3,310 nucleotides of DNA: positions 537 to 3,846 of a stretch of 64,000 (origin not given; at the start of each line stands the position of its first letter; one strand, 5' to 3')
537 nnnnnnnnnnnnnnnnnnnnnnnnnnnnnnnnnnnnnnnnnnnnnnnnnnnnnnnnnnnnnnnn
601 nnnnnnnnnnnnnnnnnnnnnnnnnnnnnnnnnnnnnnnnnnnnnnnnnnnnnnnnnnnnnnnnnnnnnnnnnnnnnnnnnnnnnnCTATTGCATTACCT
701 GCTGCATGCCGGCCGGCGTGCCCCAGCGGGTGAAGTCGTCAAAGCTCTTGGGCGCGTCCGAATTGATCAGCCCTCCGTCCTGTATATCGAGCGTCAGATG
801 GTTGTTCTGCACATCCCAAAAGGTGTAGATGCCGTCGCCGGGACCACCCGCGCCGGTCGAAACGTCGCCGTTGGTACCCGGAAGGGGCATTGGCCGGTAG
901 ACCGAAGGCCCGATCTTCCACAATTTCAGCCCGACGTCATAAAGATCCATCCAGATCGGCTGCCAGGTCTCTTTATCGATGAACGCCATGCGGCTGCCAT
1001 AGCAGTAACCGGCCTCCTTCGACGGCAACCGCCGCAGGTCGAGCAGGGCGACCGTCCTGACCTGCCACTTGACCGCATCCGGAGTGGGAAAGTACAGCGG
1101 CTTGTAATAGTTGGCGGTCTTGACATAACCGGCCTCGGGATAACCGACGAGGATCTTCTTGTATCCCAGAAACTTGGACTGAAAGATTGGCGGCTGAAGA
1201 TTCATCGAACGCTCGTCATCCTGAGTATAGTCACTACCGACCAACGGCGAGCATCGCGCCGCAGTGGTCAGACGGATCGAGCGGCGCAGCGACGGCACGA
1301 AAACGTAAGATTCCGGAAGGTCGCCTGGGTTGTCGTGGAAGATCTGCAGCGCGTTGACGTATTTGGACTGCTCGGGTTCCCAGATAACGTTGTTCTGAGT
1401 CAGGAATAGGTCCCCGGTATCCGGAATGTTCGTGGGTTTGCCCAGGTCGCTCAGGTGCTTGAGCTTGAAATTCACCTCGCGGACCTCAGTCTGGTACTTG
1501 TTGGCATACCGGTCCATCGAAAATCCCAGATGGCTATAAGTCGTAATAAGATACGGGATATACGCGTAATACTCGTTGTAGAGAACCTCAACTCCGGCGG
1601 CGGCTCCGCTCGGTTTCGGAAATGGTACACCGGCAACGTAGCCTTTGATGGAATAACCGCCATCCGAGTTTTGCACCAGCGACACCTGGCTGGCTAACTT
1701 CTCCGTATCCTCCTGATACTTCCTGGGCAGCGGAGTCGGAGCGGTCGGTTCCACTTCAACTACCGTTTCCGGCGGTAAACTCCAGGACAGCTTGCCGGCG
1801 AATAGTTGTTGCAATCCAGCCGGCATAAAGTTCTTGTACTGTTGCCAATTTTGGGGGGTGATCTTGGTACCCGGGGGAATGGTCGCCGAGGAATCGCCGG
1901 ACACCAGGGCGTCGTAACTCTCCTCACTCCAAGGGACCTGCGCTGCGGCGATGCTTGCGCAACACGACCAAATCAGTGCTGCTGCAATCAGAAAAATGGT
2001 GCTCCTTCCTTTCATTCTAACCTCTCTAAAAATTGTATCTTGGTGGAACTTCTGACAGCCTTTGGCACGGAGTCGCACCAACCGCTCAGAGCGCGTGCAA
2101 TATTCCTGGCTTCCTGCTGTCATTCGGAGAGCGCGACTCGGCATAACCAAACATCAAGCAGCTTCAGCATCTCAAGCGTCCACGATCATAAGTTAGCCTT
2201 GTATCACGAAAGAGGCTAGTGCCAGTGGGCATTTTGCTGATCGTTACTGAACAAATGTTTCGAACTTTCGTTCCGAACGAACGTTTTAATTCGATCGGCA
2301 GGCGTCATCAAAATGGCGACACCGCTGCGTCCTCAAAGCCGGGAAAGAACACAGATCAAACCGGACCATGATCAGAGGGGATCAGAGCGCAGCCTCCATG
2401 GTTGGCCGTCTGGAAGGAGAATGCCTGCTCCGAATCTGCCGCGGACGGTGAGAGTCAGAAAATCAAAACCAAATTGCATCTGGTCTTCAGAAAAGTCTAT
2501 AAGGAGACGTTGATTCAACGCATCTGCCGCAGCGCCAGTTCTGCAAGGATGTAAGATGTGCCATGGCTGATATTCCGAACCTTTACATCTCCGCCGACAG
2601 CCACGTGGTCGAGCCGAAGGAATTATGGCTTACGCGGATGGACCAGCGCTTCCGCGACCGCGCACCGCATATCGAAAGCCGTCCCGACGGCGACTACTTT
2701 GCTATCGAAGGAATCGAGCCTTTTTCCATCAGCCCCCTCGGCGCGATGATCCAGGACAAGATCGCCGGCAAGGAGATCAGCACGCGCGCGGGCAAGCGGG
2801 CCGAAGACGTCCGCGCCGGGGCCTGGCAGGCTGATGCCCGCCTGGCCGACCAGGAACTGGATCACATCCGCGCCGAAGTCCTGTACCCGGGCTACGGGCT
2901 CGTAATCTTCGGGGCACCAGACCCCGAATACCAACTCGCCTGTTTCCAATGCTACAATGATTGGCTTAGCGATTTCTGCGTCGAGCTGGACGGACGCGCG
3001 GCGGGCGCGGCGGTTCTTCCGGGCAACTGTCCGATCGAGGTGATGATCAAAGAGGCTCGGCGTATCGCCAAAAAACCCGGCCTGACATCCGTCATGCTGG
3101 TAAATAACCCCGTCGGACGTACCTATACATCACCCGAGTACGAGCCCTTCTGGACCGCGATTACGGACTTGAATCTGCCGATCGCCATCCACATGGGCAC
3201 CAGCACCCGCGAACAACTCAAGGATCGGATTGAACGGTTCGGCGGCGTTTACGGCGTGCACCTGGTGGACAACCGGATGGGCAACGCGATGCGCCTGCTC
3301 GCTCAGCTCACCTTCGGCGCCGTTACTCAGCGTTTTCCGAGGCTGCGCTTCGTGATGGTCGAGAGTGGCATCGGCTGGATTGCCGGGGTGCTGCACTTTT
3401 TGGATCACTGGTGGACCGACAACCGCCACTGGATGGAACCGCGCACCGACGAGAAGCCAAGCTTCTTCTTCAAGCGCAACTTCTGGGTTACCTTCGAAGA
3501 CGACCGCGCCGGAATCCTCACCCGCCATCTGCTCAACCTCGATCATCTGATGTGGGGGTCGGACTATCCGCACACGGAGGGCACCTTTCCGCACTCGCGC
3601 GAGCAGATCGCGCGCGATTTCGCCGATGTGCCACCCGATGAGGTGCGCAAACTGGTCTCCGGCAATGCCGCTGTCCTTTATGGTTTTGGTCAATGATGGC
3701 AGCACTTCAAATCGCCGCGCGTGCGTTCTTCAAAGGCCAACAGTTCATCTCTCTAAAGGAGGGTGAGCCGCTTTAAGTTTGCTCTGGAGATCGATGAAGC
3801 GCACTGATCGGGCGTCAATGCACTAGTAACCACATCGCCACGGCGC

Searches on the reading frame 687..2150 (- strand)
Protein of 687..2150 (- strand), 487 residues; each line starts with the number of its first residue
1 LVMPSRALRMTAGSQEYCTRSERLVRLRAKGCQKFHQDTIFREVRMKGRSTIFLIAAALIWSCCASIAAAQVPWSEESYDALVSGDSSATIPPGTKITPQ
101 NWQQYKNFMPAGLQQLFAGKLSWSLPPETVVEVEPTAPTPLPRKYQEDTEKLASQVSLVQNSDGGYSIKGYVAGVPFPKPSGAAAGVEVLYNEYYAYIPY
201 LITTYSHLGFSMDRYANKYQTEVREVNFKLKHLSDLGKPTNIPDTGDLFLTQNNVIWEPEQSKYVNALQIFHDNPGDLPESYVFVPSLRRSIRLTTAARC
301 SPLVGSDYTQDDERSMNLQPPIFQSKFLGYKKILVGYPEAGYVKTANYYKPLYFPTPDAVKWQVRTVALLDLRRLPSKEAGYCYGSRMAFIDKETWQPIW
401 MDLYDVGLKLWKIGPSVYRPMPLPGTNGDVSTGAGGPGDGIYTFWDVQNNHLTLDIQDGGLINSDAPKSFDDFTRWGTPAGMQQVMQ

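Call 37: search_protein_families(library=pfam, proteins=[window:687-2150:-], max_evalue=0.0001)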
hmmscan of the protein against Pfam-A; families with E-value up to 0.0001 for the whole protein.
window:687-2150:- (487 aa): 2 families
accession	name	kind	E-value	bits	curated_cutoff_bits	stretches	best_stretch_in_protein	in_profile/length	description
PF07044.18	DUF1329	-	6.7e-28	98.4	23.1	1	97-453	2-338/368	Protein of unknown function (DUF1329)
PF17131.11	LolA_like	-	6.2e-07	29.7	30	0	257-313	10-62/184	Outer membrane lipoprotein-sorting protein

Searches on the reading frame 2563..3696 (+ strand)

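Call 37: search_protein_families(library=pfam, proteins=[window:2563-3696:+], max_evalue=0.0001)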
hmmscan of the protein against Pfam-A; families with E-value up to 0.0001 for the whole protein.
window:2563-3696:+ (377 aa): 1 family
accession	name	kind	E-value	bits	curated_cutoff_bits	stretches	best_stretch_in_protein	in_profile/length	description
PF04909.20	Amidohydro_2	-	5.9e-28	98.9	26.4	1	127-375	59-289/289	Amidohydrolase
